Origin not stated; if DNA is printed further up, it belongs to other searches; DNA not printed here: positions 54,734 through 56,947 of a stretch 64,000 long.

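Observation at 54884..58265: Translationally coupled operon: triple-HKD PLD, single-HKD PLD, DUF1573 protein, then the first cassette gene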

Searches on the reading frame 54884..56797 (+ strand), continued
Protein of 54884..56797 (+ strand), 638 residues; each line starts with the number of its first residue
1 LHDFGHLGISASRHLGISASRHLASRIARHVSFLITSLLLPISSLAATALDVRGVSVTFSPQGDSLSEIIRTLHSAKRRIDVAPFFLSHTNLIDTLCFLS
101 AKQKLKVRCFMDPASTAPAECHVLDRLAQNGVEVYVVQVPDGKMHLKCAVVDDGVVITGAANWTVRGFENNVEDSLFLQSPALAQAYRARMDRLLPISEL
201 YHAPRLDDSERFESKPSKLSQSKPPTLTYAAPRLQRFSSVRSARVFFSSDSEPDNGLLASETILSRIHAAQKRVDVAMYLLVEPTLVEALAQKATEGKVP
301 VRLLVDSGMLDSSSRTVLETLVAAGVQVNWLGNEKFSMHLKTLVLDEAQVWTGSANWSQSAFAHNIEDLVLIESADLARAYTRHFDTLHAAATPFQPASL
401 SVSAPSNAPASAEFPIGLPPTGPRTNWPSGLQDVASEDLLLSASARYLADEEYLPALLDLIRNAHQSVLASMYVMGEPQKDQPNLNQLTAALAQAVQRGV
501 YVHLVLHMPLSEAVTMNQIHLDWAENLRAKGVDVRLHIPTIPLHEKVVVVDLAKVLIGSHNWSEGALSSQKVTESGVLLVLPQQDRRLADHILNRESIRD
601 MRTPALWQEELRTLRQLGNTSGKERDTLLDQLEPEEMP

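Call 28: fold_search(model_id=the predicted structure, library=pdb)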
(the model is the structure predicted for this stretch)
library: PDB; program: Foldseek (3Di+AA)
matches with E <= 10: 1151; with E <= 0.001: 132
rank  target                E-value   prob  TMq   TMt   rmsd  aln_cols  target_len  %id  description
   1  9vbg_A                4.3e-19  1.00  0.42  0.62   8.9       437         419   17  Cryo-EM structure of human PLD3 apo form (released 2025-12-24)
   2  7e0m_B                8.4e-19  1.00  0.42  0.68   9.7       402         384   17  Crystal structure of phospholipase D (released 2021-12-22)
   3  7e0m_A                2.2e-18  1.00  0.41  0.65   9.6       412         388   19  Crystal structure of phospholipase D (released 2021-12-22)
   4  8v07_A                2.6e-18  1.00  0.43  0.65  10.7       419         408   19  Crystal structure of mouse PLD3 co-crystallized with 5'Pi-ssDNA for 30 days (released 2024-03-13)
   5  8v07_C                3.3e-18  1.00  0.43  0.65  10.6       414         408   19  Crystal structure of mouse PLD3 co-crystallized with 5'Pi-ssDNA for 30 days (released 2024-03-13)
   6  8v07_D                4.1e-18  1.00  0.42  0.64  10.2       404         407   19  Crystal structure of mouse PLD3 co-crystallized with 5'Pi-ssDNA for 30 days (released 2024-03-13)
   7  8v07_B                4.3e-18  1.00  0.43  0.65  10.6       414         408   19  Crystal structure of mouse PLD3 co-crystallized with 5'Pi-ssDNA for 30 days (released 2024-03-13)
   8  8v05_A                4.8e-18  1.00  0.43  0.63   8.6       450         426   18  Crystal structure of mouse PLD3 (released 2024-03-13)
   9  8q1x_A                6.4e-18  1.00  0.42  0.63   8.7       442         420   18  Structural analysis of PLD3 reveals insights into the mechanism of lysosomal 5' exonuclease-mediated nucleic acid degr (released 2023-12-06)
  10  9vbh_A                9.0e-18  1.00  0.43  0.64   8.5       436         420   16  Cryo-EM structure of human PLD3 bound to ssDNA (poly(T)) (released 2025-12-24)
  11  8v06_C                1.0e-17  1.00  0.42  0.63   8.8       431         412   18  Crystal structure of mouse PLD3 co-crystallized with 5'Pi-ssDNA for 9 days (released 2024-03-13)
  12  8q1x_B                1.1e-17  1.00  0.42  0.63   8.4       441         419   18  Structural analysis of PLD3 reveals insights into the mechanism of lysosomal 5' exonuclease-mediated nucleic acid degr (released 2023-12-06)
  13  8v5t_A                1.9e-17  1.00  0.42  0.63   8.9       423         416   18  Crystal structure of Alzheimers disease phospholipase D3 (released 2024-10-09)
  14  8v06_A                2.3e-17  1.00  0.42  0.64   8.7       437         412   18  Crystal structure of mouse PLD3 co-crystallized with 5'Pi-ssDNA for 9 days (released 2024-03-13)
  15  8v06_D                2.5e-17  1.00  0.42  0.63   8.8       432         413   18  Crystal structure of mouse PLD3 co-crystallized with 5'Pi-ssDNA for 9 days (released 2024-03-13)
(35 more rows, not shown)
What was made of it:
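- Closest known: Two-HKD enzymes. Same: Foldseek matches about two domains of the model to these pseudo-dimers (call 28).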

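Call 32: search_solved_structures(query=A1, max_evalue=0.001)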
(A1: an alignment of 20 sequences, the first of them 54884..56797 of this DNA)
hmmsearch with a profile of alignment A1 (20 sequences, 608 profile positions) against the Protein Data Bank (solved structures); distinct sequences matched with E-value up to 0.001: 20.
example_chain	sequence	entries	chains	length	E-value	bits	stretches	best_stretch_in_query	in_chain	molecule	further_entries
9lkx_K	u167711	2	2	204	1.3e-20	76.5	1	34-176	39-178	Mitochondrial cardiolipin hydrolase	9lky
4ggj_A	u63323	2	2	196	7.1e-20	74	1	36-176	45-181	Mitochondrial cardiolipin hydrolase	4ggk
6ehi_A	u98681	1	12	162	1.3e-15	59.9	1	36-153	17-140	Nuclease NucT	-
7e0m_A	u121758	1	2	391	2e-14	56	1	46-166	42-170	Phospholipase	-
1byr_A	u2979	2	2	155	2.7e-14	55.6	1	28-356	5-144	PROTEIN (ENDONUCLEASE)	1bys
4h4a_A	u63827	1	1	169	1.6e-10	43.1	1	229-315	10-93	Mitochondrial cardiolipin hydrolase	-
4gen_A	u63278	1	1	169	2e-10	42.8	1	228-315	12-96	Mitochondrial cardiolipin hydrolase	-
4gel_A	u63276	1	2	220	3.1e-10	42.2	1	228-315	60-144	Mitochondrial cardiolipin hydrolase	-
4gem_A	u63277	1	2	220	4.8e-09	38.3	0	128-174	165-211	Mitochondrial cardiolipin hydrolase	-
8yr5_A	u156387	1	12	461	8.7e-08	34.1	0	197-322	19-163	CDP-diacylglycerol--serine O-phosphatidyltransferase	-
8v05_A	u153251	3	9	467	3.1e-06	29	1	428-539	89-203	5'-3' exonuclease PLD3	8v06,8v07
8yr6_A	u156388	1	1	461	5e-06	28.3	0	197-322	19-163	CDP-diacylglycerol--serine O-phosphatidyltransferase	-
8q1k_A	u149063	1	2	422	1.2e-05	27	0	68-147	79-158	5'-3' exonuclease PLD3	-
8s86_A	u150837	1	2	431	1.3e-05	26.9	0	68-147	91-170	5'-3' exonuclease PLD3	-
8q1x_A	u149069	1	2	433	1.3e-05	26.9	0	68-147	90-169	5'-3' exonuclease PLD3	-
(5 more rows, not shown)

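Call 49: search_protein_families(library=ncbifam, proteins=[window:54884-56797:+], max_evalue=0.01)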
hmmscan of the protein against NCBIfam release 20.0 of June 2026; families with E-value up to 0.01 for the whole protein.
window:54884-56797:+ (638 aa): 10 families
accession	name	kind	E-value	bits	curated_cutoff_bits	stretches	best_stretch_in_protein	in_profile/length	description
NF038319.1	DISARM_DrmC_I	equivalog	2.8e-38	131.8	133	3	456-592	98-231/236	DISARM system phospholipase D-like protein DrmC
NF010490.0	PRK13912.1-1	equivalog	3.8e-28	98.6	211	2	64-173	30-134/159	nuclease NucT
NF010492.0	PRK13912.1-3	equivalog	2.7e-27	95.5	297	2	259-395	35-178/178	nuclease NucT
NF010493.0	PRK13912.1-4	equivalog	2.4e-18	66.7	351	2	69-195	32-165/171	nuclease NucT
NF010491.0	PRK13912.1-2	equivalog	4.3e-17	62.5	225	2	63-174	35-153/180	nuclease NucT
TIGR04265.1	bac_cardiolipin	equivalog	2.6e-16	59.6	290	2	70-198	324-454/483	cardiolipin synthase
NF008427.0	PRK11263.1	equivalog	3.2e-16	59.4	281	2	450-569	17-138/409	cardiolipin synthase ClsB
NF009107.0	PRK12452.1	equivalog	1.2e-11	44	787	1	68-174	348-456/509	cardiolipin synthase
NF041068.1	DpdK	equivalog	4e-07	29.8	100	0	106-184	80-156/167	phospholipase D-like domain-containing protein DpdK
NF006946.0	PRK09428.1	equivalog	0.0091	14.9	314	0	132-182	344-394/451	CDP-diacylglycerol--serine O-phosphatidyltransferase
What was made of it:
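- The closest solved relatives of each domain are homodimeric single-HKD nucleases (calls 32, 49). The domains are of the Nuc/NucT type and carry signal peptides (calls 32, 49).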

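Call 50: search_protein_families(library=padloc, proteins=[window:54884-56797:+], max_evalue=0.001)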
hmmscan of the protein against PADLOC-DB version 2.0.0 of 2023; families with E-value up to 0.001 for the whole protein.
window:54884-56797:+ (638 aa): 28 families (the best 25 are shown)
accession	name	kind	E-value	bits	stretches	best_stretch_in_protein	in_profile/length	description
PDLC02614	DrmC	-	1.8e-34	116.7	3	263-379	26-142/153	DrmC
PDLC02597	DrmC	-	5.3e-26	89.9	3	263-383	101-230/242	DrmC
PDLC02587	DrmC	-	3.9e-24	83.1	2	333-388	200-255/267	DrmC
PDLC02588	DrmC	-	2.8e-23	80.9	3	456-593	108-241/256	DrmC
PDLC02606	DrmC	-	1e-21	75.5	3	455-594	37-172/182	DrmC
PDLC02585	DrmC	-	7.8e-20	69.5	3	263-389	110-245/253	DrmC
PDLC02609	DrmC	-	1.6e-19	68.8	2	267-387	105-231/241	DrmC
PDLC02607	DrmC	-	2.5e-19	67.6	2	456-592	114-250/265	DrmC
PDLC02595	DrmC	-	7.7e-18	63.2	2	265-390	123-260/269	DrmC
PDLC02591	DrmC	-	4.2e-16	56.9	1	331-388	190-250/260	DrmC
PDLC02589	DrmC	-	5.2e-16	56.6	1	142-198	202-257/264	DrmC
PDLC02605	DrmC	-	4.8e-15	53.9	1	337-388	208-259/270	DrmC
PDLC03922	MkoB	-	8.6e-15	53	1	316-580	374-587/610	-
PDLC02608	DrmC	-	4.2e-14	50.7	2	259-390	18-153/162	DrmC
PDLC02612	DrmC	-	2.9e-13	47.9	2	262-390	96-226/235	DrmC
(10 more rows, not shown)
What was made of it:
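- Closest known: Single-HKD nucleases of the PLD superfamily. Same: Each of the four domains is closest to these by sequence profile (calls 32, 49, 50).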
